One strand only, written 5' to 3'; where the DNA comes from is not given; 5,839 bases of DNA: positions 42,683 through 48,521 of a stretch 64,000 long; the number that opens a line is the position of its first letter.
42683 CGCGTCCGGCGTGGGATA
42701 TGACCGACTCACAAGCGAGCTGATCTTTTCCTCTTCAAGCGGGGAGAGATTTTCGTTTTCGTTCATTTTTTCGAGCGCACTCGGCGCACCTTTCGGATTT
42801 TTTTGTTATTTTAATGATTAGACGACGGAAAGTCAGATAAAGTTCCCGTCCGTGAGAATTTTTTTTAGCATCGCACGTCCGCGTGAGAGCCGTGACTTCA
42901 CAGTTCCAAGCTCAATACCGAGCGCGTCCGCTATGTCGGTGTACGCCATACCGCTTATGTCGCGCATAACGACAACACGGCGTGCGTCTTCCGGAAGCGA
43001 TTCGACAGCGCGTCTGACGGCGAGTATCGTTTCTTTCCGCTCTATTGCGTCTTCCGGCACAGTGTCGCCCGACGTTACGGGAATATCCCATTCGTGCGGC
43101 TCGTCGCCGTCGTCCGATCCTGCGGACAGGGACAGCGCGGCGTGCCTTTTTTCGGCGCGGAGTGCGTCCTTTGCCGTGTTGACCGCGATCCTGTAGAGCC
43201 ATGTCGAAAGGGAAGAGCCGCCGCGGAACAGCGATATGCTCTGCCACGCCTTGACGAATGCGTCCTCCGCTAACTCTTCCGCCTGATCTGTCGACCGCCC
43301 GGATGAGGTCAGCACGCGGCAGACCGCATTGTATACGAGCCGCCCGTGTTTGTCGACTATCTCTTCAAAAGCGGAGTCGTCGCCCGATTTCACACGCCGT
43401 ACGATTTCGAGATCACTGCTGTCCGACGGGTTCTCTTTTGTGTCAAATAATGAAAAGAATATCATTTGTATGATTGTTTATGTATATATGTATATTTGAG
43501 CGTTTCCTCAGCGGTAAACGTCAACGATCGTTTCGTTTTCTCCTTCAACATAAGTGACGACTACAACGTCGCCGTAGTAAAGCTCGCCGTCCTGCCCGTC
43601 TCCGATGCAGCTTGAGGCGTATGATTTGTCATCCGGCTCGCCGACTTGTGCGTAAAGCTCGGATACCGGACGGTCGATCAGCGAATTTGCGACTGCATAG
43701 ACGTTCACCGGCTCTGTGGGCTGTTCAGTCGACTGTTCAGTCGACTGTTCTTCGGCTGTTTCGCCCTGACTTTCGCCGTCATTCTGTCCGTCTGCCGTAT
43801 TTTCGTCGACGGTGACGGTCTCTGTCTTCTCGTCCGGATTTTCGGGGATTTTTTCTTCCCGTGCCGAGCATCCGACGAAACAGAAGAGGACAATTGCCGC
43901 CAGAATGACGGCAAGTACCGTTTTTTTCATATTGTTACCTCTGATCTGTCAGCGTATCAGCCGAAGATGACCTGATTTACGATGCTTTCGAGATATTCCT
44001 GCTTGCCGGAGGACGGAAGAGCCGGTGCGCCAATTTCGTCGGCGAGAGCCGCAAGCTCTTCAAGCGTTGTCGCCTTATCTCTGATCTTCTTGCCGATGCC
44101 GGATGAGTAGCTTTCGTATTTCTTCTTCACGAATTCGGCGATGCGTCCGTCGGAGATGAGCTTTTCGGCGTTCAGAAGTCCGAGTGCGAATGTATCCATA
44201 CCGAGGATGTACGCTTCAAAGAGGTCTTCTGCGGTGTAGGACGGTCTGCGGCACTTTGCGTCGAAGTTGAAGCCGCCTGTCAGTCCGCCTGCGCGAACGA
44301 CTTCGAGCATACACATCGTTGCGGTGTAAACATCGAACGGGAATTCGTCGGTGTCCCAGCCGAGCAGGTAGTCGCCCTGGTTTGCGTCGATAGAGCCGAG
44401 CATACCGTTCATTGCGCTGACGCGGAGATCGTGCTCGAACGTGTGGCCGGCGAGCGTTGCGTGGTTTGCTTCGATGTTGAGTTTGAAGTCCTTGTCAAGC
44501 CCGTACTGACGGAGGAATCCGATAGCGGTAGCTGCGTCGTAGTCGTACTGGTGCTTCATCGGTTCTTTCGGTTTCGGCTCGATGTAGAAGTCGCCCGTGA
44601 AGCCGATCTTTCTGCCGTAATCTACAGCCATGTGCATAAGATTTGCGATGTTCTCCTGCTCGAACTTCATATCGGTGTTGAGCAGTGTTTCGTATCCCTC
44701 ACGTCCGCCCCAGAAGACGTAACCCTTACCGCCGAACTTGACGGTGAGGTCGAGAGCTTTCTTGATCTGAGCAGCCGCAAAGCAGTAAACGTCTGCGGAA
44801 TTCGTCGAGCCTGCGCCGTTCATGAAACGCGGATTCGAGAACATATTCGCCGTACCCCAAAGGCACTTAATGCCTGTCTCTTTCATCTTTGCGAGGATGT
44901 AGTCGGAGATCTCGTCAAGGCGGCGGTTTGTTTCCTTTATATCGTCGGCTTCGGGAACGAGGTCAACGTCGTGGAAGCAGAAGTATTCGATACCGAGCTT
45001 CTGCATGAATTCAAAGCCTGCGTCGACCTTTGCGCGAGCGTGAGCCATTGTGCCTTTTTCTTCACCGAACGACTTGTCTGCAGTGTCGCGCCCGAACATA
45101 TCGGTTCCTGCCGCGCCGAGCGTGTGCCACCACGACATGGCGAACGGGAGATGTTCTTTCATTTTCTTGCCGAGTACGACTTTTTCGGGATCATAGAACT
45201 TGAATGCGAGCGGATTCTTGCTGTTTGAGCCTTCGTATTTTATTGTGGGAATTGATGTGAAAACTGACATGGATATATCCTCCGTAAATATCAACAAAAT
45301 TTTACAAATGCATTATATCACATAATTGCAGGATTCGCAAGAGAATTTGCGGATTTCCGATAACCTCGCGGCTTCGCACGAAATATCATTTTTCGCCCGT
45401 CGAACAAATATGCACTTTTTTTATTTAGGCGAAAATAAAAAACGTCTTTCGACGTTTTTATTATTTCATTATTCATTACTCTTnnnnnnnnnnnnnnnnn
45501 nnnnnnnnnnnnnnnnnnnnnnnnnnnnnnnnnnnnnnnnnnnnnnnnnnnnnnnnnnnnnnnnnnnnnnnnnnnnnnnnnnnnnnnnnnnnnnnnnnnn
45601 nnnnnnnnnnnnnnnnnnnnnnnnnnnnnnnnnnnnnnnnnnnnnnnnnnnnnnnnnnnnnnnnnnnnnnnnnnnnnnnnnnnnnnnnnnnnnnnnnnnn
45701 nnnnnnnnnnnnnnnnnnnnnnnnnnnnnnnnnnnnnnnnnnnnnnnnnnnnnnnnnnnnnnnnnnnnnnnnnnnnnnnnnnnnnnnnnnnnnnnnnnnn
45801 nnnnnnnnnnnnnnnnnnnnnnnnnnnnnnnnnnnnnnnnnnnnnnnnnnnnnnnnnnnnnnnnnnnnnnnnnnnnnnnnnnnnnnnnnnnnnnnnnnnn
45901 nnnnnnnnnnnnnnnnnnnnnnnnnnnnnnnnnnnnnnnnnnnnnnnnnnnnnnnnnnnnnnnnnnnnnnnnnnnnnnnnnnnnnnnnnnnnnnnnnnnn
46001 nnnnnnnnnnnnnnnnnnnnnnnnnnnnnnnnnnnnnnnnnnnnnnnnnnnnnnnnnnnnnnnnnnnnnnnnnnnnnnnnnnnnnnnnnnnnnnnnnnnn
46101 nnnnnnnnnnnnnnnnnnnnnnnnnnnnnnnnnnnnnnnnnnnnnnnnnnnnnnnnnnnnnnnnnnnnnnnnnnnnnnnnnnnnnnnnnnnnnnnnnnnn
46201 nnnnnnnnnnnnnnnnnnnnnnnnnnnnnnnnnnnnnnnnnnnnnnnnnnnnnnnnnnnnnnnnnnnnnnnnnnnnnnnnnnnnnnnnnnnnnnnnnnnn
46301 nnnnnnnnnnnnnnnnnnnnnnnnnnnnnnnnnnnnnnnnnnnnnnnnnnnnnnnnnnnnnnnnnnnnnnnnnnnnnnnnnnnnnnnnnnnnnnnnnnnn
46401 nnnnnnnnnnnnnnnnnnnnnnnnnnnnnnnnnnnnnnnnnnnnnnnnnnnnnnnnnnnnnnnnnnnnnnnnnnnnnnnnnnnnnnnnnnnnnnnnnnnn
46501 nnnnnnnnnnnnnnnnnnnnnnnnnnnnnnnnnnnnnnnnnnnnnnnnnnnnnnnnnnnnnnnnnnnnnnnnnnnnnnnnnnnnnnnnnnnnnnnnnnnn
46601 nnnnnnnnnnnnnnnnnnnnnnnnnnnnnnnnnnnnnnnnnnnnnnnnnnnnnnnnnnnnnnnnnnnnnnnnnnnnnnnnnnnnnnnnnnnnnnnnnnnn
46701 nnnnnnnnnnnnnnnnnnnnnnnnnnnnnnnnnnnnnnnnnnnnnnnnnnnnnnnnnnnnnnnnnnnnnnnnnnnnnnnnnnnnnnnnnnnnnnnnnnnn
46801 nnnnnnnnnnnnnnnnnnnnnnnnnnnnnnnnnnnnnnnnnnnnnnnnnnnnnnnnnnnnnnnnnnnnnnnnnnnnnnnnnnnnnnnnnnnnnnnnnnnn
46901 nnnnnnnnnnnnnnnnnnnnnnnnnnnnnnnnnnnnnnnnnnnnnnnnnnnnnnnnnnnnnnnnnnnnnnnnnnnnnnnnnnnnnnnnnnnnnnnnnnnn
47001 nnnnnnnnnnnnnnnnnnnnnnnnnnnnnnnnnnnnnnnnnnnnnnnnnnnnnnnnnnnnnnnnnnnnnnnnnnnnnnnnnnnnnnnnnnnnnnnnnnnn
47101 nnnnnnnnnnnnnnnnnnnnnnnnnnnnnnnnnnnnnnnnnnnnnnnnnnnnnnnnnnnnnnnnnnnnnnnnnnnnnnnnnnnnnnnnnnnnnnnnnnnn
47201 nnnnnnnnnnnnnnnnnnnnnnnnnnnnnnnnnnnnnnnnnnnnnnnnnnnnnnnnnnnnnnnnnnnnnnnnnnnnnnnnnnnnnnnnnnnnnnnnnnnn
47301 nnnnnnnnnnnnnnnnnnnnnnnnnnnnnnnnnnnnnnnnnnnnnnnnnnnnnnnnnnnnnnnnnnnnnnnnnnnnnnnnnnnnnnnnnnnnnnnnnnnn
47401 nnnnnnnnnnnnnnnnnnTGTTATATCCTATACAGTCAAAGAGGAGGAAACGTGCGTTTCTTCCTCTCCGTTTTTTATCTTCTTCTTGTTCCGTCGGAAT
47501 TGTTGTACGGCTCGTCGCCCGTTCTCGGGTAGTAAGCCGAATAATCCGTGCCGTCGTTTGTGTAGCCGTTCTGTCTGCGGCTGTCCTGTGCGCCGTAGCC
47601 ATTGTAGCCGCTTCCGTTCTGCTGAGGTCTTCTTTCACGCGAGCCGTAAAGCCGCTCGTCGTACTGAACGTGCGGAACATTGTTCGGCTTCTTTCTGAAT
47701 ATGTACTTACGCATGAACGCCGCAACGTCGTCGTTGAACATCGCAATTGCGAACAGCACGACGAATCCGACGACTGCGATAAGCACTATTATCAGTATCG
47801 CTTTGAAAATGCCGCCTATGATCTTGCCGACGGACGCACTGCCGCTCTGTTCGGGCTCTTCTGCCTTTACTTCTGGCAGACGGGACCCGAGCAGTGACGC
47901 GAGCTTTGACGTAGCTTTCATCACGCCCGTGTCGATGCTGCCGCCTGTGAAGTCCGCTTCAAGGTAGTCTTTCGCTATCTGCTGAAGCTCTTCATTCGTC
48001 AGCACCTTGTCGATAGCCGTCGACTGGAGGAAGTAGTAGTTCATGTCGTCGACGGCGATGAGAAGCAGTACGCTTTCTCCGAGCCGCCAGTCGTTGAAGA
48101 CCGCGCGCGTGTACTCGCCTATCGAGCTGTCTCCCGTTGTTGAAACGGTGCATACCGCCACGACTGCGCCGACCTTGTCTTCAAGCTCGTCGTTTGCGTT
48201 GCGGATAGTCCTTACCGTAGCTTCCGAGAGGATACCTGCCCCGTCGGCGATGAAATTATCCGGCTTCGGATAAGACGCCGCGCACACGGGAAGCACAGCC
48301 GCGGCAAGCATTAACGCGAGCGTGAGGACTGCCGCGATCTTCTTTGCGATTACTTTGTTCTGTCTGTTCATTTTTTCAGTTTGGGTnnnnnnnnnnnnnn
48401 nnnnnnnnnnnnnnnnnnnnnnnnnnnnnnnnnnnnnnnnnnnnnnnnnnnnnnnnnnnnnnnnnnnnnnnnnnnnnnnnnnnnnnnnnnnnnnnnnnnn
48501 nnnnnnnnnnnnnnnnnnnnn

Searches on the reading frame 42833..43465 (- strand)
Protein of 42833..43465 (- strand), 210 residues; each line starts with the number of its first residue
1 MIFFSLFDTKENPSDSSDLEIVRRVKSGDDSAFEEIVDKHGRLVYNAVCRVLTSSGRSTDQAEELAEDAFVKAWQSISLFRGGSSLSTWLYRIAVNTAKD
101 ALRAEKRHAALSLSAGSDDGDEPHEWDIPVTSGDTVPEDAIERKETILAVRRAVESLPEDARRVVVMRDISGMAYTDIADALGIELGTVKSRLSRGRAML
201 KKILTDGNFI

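Call 9: search_protein_families(library=pfam, proteins=[window:42833-43465:-], max_evalue=0.001)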
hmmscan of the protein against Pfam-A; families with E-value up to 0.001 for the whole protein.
window:42833-43465:- (210 aa): 4 families
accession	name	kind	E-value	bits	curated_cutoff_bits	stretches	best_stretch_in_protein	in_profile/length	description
PF04542.20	Sigma70_r2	-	1.4e-16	60.4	24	1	37-107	2-70/71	Sigma-70 region 2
PF08281.18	Sigma70_r4_2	-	1.7e-16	60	25.7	1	148-200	2-54/54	Sigma-70, region 4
PF04545.22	Sigma70_r4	-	8.3e-09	35.3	24.1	1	154-202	2-50/50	Sigma-70, region 4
PF07638.17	Sigma70_ECF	-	1.3e-06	28.9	21.1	1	20-203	6-182/185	ECF sigma factor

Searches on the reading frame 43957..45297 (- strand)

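Call 78: search_protein_families(library=pfam, proteins=[window:43957-45297:-], max_evalue=0.00001)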
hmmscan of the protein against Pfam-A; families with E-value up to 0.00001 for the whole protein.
window:43957-45297:- (446 aa): 1 family
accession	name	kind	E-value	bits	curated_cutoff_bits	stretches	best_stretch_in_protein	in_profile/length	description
PF01261.30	AP_endonuc_2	-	1.1e-06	29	31.1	1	96-286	2-168/249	Xylose isomerase-like TIM barrel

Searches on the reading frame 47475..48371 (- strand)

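Call 78: search_protein_families(library=pfam, proteins=[window:47475-48371:-], max_evalue=0.00001)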
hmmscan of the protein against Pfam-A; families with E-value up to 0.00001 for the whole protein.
window:47475-48371:- (298 aa): 1 family
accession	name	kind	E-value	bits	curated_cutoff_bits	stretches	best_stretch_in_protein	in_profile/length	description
PF04536.20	TPM_phosphatase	-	6.2e-22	78.4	22.1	1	42-158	2-123/125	TPM domain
